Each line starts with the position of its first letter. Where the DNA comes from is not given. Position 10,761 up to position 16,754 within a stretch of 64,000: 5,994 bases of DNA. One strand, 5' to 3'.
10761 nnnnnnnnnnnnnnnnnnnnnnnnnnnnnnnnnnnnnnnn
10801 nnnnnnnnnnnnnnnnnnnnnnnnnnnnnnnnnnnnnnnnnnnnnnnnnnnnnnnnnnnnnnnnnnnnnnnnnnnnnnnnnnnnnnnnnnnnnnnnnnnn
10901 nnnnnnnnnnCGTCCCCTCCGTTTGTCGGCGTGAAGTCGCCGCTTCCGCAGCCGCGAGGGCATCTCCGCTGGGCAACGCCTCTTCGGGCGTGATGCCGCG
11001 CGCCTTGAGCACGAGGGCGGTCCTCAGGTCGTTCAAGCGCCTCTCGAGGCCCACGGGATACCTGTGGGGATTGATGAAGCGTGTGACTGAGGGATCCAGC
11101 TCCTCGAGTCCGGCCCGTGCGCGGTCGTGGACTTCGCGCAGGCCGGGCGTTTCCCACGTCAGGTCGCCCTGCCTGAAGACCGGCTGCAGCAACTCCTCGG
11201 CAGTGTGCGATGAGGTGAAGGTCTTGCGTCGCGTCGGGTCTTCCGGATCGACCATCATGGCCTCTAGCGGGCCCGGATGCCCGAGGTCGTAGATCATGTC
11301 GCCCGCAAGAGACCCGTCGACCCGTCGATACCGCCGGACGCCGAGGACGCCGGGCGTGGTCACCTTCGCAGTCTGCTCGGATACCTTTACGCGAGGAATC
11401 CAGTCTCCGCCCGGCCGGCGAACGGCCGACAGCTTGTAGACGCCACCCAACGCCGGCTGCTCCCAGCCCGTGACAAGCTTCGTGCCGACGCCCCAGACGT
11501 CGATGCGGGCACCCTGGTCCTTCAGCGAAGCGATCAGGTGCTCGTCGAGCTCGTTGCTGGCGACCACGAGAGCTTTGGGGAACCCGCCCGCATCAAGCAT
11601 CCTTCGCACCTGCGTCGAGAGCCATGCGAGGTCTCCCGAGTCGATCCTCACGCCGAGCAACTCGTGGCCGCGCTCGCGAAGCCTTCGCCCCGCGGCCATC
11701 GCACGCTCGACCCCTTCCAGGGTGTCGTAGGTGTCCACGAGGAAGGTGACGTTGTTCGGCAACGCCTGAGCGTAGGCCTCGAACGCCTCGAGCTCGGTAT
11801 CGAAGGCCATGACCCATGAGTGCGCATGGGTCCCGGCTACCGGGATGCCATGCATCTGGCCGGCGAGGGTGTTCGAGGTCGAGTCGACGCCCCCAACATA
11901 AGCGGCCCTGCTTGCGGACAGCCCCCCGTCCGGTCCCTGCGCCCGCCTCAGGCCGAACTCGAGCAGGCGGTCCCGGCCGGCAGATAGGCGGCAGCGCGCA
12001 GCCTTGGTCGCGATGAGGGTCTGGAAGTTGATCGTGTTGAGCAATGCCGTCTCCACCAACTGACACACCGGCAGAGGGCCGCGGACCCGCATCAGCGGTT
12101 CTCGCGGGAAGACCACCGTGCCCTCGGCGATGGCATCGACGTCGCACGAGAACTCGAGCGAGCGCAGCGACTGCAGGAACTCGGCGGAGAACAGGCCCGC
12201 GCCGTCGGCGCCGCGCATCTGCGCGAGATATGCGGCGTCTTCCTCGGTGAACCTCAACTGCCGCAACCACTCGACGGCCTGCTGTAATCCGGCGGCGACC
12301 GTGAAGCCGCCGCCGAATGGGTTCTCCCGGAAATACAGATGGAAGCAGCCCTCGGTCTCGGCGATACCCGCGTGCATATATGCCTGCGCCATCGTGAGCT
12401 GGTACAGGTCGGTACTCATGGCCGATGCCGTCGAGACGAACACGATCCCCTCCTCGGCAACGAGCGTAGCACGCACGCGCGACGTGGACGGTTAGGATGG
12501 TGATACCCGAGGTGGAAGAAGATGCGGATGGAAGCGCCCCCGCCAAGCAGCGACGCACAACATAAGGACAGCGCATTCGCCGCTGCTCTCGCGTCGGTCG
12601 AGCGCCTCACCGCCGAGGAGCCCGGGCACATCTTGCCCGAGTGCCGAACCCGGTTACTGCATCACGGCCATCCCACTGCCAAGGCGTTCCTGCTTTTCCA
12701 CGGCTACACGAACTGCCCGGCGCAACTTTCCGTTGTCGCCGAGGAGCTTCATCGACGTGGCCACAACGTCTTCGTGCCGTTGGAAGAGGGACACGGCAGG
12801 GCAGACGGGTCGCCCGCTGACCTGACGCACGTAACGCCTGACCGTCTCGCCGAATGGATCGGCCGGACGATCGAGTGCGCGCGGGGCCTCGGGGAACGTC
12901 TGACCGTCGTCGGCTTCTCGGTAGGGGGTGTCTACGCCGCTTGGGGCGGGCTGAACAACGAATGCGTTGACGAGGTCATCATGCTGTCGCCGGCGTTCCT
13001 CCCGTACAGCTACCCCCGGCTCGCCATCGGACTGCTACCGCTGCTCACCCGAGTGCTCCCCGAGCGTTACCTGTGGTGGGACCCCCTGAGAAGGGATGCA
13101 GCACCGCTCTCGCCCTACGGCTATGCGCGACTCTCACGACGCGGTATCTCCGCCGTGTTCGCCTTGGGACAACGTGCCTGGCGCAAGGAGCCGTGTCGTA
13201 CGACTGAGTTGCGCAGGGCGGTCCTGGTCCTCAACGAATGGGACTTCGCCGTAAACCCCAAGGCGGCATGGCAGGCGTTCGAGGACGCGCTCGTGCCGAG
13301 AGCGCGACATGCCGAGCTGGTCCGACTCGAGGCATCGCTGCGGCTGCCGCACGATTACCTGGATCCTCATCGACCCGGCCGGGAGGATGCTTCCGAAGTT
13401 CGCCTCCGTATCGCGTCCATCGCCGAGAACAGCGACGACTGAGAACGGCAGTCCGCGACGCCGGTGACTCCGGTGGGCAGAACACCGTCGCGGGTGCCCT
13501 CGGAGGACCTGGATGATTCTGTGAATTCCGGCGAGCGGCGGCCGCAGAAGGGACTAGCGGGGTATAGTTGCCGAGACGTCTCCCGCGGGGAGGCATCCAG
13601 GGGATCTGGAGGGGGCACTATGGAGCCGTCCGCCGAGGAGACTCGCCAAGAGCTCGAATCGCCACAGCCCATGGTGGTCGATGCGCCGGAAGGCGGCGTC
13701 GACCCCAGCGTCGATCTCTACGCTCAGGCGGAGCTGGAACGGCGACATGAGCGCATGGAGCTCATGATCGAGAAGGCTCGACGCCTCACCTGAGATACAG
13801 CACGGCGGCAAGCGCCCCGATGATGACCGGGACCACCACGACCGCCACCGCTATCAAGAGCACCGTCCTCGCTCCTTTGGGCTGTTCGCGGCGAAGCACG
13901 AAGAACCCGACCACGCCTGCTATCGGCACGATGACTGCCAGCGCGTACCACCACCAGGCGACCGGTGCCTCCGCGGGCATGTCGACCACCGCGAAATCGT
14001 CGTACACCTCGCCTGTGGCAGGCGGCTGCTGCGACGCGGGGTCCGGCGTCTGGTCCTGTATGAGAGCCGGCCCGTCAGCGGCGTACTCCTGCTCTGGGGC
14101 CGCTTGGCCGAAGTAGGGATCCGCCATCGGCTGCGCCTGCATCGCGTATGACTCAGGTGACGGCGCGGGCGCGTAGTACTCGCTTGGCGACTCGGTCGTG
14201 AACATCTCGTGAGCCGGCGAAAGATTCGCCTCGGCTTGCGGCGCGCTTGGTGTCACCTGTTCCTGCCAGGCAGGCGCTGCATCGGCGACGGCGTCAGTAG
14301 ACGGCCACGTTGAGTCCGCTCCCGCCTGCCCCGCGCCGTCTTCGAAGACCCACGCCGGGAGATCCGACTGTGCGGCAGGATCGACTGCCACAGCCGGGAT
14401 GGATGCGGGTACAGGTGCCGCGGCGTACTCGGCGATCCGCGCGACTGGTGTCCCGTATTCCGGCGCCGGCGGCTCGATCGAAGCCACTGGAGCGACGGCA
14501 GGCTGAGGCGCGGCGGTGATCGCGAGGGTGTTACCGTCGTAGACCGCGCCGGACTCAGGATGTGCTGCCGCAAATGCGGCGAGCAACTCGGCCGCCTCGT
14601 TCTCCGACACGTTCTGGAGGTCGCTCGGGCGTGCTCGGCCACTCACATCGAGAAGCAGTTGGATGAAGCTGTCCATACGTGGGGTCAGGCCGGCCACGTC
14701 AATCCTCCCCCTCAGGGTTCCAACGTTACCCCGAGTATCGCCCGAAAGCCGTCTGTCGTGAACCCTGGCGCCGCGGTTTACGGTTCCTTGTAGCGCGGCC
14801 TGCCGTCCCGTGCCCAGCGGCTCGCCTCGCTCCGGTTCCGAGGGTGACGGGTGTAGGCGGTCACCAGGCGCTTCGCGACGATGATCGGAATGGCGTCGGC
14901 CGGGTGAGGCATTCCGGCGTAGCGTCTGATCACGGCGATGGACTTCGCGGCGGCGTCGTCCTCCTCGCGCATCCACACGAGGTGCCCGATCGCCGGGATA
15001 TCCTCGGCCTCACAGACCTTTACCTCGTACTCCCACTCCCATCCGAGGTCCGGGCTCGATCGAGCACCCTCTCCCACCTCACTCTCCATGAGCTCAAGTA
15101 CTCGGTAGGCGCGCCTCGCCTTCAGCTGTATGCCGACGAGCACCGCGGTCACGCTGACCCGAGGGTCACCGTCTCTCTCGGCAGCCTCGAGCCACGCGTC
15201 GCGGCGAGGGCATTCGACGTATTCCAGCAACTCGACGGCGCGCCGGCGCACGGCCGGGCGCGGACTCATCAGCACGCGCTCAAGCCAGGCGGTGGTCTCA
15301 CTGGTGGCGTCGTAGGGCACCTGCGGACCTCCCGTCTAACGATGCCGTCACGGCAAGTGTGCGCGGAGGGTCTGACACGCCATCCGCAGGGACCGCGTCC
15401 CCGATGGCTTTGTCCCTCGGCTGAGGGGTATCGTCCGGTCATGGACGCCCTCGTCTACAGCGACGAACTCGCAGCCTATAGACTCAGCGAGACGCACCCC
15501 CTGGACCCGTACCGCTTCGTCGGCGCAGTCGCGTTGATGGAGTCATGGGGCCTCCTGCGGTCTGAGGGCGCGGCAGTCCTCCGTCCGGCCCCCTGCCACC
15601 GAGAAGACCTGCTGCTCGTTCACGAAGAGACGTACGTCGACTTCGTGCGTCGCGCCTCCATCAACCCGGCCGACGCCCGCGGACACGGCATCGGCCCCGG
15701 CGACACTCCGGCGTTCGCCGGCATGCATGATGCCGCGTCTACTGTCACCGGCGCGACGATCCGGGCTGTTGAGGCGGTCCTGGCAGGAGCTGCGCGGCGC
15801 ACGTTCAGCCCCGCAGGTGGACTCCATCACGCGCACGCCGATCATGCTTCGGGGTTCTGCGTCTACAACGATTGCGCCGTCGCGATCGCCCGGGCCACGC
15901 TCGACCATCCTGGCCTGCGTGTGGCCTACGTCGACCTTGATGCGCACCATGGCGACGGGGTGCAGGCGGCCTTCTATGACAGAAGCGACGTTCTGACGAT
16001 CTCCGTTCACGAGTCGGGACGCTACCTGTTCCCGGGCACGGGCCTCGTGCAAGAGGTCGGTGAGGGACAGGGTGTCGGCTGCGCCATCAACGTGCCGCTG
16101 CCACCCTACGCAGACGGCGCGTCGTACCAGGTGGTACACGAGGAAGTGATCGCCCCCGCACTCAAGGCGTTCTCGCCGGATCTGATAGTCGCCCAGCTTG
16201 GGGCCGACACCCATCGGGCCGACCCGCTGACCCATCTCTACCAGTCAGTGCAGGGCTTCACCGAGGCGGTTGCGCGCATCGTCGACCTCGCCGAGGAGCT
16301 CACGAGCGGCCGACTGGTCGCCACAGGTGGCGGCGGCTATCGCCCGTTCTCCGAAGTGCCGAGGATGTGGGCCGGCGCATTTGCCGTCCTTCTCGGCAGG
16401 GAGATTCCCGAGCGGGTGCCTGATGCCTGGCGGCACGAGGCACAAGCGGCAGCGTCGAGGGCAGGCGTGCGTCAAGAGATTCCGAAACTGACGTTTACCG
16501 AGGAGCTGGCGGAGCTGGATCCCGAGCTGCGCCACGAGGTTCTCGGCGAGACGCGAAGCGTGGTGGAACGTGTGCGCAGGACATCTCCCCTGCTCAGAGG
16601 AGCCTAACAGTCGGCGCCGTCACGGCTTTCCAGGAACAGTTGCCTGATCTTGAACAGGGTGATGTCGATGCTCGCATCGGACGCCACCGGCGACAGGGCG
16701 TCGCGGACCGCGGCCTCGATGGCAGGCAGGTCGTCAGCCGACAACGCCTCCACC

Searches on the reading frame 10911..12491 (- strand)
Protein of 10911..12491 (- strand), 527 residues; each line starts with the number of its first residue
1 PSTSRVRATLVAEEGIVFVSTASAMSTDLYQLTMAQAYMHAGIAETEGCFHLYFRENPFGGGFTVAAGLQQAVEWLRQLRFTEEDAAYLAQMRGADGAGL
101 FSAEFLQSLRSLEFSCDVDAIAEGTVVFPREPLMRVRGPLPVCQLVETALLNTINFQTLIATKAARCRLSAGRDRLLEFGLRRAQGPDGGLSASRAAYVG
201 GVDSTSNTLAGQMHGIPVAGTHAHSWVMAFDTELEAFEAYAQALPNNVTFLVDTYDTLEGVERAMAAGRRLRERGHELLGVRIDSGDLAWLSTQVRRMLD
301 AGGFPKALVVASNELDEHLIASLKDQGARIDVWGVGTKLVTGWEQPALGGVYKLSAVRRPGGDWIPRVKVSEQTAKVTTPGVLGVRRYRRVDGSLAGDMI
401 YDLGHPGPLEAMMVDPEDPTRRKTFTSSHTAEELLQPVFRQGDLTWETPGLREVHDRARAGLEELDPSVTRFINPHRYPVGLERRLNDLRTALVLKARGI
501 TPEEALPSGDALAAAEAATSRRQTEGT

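Call 37: search_protein_families(library=pfam, proteins=[window:10911-12491:-], max_evalue=0.00001)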
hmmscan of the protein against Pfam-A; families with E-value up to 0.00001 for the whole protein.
window:10911-12491:- (527 aa): 3 families
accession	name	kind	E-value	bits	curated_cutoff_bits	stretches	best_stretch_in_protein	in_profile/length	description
PF17767.7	NAPRTase_N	-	6.8e-37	127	32.6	1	25-155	1-125/125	Nicotinate phosphoribosyltransferase (NAPRTase) N-terminal domain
PF17956.6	NAPRTase_C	-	5.1e-17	62.8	23.3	1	390-489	9-110/111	Nicotinate phosphoribosyltransferase C-terminal domain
PF02749.22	QRPTase_N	-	7.6e-06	26.5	27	0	106-154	33-78/82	Quinolinate phosphoribosyl transferase, N-terminal domain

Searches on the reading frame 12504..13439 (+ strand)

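Call 37: search_protein_families(library=pfam, proteins=[window:12504-13439:+], max_evalue=0.00001)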
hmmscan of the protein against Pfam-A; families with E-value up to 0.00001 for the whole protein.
window:12504-13439:+ (312 aa): 1 family
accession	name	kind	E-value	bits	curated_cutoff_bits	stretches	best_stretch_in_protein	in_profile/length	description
PF12146.15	Hydrolase_4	-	2e-10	40.8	27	1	59-207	4-160/239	Serine aminopeptidase, S33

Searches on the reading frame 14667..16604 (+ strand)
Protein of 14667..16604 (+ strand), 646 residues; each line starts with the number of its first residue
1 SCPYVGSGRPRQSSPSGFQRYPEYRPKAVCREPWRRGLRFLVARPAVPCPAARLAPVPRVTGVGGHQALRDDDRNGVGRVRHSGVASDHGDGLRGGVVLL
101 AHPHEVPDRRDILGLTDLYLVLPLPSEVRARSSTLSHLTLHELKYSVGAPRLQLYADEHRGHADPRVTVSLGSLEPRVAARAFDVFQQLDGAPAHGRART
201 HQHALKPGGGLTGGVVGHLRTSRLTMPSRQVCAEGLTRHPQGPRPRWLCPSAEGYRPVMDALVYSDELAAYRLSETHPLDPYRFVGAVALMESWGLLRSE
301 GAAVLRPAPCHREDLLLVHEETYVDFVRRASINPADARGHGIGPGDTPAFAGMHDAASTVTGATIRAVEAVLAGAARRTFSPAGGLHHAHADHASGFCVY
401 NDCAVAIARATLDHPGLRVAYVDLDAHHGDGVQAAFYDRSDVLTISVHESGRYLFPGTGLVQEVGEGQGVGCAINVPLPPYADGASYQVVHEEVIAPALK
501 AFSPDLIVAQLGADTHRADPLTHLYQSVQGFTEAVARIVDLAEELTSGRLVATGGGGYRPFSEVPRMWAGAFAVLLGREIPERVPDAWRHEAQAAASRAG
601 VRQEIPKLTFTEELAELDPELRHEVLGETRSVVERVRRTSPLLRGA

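Call 37: search_protein_families(library=pfam, proteins=[window:14667-16604:+], max_evalue=0.00001)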
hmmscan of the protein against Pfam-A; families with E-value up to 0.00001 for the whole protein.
window:14667-16604:+ (646 aa): 1 family
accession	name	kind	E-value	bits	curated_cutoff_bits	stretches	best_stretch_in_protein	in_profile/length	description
PF00850.24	Hist_deacetyl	-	2.4e-81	273.8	27.9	1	277-574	1-297/298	Histone deacetylase domain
